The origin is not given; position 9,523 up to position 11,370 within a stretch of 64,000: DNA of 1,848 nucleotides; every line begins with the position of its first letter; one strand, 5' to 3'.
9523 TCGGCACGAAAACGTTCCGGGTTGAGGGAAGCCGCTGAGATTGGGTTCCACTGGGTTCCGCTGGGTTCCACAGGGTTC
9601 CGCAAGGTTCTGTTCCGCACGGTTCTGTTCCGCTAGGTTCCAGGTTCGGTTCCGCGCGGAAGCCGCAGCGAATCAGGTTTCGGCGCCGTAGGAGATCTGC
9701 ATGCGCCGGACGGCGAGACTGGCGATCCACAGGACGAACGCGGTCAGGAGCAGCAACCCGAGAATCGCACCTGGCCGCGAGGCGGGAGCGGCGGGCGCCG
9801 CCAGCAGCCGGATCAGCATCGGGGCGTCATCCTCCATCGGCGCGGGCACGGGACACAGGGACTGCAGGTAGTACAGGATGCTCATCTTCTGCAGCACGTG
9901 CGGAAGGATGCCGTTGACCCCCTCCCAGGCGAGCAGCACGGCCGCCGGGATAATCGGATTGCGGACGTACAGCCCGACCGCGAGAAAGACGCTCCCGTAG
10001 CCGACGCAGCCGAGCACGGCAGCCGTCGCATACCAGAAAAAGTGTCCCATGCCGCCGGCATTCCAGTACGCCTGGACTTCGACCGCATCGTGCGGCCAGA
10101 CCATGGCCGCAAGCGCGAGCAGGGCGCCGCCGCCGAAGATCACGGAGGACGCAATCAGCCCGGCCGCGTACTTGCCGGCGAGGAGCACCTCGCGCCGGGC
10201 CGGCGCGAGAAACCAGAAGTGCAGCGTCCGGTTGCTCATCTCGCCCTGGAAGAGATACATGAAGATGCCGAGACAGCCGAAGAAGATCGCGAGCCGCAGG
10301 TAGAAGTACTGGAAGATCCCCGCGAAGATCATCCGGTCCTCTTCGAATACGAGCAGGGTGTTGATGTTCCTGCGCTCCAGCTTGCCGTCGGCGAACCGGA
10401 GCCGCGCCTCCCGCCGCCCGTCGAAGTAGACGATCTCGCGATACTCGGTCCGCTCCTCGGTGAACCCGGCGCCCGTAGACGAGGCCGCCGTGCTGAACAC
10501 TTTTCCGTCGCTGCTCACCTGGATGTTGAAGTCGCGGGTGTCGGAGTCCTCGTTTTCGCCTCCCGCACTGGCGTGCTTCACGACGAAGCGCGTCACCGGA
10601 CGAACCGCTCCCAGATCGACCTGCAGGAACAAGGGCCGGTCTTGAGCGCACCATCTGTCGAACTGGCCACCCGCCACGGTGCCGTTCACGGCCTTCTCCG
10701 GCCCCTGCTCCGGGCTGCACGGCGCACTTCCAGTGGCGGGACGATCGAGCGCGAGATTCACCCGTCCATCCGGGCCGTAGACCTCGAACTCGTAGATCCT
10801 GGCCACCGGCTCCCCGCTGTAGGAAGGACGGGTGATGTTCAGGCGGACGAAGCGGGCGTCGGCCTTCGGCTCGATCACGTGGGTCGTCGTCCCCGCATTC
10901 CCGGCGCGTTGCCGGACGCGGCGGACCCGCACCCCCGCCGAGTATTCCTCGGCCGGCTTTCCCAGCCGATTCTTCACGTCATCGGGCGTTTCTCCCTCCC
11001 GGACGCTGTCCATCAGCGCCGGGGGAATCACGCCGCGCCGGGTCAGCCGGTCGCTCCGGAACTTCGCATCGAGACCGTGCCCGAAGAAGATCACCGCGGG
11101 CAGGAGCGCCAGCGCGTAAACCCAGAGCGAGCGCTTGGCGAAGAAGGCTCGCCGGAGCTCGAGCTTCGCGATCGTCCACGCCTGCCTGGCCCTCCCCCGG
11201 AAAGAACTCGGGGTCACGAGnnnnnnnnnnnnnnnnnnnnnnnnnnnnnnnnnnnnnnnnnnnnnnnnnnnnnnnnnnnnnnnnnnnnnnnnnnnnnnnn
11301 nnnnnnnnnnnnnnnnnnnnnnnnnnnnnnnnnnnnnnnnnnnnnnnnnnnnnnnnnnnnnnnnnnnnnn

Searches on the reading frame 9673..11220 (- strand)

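Call 78: search_protein_families(library=pfam, proteins=[window:9673-11220:-], max_evalue=0.0001)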
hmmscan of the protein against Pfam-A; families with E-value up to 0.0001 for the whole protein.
window:9673-11220:- (515 aa): 2 families
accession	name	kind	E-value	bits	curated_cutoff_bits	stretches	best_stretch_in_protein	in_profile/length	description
PF00754.31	F5_F8_type_C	-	1.3e-13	51.6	28.2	1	163-261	3-94/127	F5/8 type C domain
PF22633.2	F5_F8_type_C_2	-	3.6e-10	40.7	27.8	1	176-254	1-73/91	NedA-like, galactose-binding domain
